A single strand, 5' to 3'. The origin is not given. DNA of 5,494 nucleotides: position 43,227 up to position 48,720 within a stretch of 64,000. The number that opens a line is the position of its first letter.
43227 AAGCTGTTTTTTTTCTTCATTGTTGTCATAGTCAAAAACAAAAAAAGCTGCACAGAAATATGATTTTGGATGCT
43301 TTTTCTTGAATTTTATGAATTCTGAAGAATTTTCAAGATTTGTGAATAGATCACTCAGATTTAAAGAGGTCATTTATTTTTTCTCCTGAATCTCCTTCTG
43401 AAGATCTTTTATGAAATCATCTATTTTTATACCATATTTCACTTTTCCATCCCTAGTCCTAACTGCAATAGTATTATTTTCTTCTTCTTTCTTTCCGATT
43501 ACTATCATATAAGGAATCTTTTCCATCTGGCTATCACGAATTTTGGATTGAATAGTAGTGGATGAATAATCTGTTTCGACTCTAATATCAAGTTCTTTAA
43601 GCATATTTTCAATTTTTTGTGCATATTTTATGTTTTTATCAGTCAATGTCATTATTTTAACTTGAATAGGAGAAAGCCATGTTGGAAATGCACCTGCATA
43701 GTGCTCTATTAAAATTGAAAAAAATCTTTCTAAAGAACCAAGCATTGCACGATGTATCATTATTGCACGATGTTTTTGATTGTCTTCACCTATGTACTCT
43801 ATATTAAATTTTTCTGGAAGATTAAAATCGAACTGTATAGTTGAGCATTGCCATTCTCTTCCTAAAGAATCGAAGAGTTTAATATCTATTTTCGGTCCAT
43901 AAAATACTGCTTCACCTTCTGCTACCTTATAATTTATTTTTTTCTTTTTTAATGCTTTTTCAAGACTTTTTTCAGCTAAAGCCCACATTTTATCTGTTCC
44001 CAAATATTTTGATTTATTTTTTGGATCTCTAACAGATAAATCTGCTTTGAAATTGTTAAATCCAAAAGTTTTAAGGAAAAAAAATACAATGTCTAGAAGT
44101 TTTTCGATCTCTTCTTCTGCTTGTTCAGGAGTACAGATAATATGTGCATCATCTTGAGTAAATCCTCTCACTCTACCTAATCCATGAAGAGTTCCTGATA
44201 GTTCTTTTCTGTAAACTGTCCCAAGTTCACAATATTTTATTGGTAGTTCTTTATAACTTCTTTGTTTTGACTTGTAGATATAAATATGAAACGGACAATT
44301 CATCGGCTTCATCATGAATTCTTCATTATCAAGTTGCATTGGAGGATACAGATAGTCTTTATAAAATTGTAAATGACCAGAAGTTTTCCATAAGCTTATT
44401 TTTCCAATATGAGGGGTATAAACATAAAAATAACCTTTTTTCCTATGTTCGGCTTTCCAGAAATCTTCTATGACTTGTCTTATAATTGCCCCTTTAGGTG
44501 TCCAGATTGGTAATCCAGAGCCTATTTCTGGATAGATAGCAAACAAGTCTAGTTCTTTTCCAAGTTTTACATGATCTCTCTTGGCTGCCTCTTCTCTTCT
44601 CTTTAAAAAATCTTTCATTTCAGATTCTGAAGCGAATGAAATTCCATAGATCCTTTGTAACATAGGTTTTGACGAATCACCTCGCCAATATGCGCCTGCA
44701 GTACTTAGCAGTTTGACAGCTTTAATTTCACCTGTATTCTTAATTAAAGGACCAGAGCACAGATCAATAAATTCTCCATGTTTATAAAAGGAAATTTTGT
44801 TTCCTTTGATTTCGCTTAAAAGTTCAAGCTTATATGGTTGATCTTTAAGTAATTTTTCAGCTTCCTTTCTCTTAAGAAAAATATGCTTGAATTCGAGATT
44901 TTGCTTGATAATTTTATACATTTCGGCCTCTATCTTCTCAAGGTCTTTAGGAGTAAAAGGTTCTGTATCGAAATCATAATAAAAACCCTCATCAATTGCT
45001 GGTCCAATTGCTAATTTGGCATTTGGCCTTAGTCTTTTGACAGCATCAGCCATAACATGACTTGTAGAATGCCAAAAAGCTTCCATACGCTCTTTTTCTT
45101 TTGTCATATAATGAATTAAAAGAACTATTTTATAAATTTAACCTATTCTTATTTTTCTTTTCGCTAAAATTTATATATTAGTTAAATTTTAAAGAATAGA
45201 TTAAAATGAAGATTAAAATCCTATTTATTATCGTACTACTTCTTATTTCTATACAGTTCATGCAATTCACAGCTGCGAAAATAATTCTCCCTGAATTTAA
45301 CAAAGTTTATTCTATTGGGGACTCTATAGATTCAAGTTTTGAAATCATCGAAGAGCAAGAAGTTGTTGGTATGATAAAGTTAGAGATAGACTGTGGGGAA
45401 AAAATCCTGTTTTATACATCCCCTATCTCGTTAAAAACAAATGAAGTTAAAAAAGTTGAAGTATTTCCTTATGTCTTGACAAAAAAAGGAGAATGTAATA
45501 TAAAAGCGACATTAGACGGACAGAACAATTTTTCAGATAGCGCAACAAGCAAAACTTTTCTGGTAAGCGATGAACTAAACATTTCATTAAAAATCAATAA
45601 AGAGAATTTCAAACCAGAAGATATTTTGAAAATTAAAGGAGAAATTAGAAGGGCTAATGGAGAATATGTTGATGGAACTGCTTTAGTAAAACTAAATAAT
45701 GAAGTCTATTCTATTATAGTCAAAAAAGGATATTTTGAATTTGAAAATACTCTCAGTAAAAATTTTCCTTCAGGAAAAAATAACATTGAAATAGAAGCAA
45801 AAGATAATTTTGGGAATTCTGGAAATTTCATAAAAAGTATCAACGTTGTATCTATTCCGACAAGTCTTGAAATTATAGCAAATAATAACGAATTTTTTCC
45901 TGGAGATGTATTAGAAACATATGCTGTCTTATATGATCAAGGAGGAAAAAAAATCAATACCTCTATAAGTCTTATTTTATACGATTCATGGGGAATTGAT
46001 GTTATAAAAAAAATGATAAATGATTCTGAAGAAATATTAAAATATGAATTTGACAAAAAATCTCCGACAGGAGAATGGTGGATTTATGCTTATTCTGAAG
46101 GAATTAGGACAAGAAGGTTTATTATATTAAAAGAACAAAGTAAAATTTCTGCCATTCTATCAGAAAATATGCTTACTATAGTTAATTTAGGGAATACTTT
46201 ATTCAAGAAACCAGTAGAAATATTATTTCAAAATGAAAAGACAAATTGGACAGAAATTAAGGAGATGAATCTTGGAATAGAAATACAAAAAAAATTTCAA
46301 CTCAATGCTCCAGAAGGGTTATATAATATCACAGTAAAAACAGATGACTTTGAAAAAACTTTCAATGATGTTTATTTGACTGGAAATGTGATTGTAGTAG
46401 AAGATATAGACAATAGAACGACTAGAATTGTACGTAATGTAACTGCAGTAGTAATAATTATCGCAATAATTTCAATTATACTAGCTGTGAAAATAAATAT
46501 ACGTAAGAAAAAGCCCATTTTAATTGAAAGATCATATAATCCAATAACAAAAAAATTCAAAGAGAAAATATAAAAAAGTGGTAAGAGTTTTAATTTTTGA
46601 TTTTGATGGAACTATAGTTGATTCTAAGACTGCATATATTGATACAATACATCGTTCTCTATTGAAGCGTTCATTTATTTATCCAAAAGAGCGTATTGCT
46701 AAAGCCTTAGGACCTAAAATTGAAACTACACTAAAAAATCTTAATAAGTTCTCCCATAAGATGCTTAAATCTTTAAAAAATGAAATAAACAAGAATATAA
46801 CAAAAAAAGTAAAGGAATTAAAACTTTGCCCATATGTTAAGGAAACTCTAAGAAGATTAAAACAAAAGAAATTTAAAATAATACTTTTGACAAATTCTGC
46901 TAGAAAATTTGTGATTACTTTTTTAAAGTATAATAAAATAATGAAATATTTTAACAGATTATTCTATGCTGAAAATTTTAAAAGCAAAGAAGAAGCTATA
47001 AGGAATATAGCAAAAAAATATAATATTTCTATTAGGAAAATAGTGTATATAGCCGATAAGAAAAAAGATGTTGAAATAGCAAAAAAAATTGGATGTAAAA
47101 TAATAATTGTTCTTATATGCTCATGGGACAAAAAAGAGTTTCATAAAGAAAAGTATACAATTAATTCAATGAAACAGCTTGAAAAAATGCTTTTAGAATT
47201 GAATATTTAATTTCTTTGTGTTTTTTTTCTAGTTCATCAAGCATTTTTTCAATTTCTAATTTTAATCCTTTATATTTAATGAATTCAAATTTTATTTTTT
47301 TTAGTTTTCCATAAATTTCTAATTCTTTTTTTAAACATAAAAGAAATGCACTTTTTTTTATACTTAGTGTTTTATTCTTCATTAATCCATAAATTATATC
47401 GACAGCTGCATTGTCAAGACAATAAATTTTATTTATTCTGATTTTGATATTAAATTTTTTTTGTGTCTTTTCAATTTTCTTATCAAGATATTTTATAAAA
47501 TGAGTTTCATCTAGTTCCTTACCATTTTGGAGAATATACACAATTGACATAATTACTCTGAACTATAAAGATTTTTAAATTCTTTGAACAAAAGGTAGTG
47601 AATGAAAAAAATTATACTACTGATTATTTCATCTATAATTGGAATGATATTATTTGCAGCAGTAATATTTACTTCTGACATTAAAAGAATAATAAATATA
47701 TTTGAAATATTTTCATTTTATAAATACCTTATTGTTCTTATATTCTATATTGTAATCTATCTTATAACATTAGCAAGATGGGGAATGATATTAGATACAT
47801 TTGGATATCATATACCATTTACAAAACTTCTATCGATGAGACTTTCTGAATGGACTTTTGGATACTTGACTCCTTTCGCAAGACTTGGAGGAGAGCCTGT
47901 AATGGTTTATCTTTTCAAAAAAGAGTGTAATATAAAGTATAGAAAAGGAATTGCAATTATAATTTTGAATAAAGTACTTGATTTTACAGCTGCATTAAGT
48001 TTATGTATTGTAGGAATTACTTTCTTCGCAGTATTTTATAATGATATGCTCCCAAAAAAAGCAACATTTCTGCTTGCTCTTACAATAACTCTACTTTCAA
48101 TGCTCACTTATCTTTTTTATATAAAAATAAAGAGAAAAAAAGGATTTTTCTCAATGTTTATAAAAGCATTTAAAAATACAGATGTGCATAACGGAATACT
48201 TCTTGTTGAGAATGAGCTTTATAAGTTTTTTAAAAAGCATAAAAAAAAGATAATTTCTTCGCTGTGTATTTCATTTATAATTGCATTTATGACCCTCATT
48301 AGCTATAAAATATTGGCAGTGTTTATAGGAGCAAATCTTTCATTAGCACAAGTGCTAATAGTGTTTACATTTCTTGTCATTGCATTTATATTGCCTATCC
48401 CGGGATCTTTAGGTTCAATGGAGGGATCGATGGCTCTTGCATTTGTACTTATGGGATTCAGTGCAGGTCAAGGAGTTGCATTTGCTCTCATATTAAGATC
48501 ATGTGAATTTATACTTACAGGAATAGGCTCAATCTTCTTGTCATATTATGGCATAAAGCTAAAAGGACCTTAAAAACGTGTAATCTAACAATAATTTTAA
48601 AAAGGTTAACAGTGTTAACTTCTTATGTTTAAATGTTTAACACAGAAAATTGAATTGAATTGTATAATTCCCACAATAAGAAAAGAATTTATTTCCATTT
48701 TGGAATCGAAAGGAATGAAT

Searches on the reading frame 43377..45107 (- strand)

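Call 94: search_protein_families(library=pfam, proteins=[window:43377-45107:-], max_evalue=0.001)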
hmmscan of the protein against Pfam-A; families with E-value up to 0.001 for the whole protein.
window:43377-45107:- (577 aa): 3 families
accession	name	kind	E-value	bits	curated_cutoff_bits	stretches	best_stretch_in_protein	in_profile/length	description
PF00587.30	tRNA-synt_2b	-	7.8e-45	153.6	29.3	1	260-470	6-179/179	tRNA synthetase class II core domain (G, H, P, S and T)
PF03129.25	HGTP_anticodon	-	1.7e-22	79.8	21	1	482-571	1-93/94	Anticodon binding domain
PF07973.19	tRNA_SAD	-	1e-14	54.6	24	1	105-154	1-44/44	Threonyl and Alanyl tRNA synthetase second additional domain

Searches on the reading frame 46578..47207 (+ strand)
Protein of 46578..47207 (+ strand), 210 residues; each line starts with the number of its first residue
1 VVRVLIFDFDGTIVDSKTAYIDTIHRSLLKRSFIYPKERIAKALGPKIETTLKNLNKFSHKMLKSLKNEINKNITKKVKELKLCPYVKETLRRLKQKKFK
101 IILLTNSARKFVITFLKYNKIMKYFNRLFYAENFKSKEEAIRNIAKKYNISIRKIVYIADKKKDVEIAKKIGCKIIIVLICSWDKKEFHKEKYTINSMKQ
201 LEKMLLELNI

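Call 94: search_protein_families(library=pfam, proteins=[window:46578-47207:+], max_evalue=0.001)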
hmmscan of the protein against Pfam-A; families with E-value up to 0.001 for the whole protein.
window:46578-47207:+ (210 aa): 6 families
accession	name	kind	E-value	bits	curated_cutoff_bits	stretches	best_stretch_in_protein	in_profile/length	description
PF13419.12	HAD_2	-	2.1e-31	109.9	23.8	1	5-178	1-178/178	Haloacid dehalogenase-like hydrolase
PF00702.32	Hydrolase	-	2.5e-16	61.1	26.4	1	2-172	1-191/191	haloacid dehalogenase-like hydrolase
PF12710.13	HAD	-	3e-10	41.3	27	1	6-169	2-189/189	haloacid dehalogenase-like hydrolase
PF06888.18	Put_Phosphatase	-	1.8e-08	34.6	27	1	4-129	2-120/234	Putative Phosphatase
PF13344.12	Hydrolase_6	-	3e-05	24.4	27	0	81-172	13-99/101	Haloacid dehalogenase-like hydrolase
PF13242.12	Hydrolase_like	-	0.00017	21.9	22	1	136-179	5-49/75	HAD-hyrolase-like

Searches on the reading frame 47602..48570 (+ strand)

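Call 94: search_protein_families(library=pfam, proteins=[window:47602-48570:+], max_evalue=0.001)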
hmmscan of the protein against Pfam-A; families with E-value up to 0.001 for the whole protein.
window:47602-48570:+ (323 aa): 1 family
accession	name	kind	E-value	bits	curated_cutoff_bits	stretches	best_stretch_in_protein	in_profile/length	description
PF03706.18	LPG_synthase_TM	-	4.7e-37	128.5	33.4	1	12-306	2-298/302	Lysylphosphatidylglycerol synthase TM region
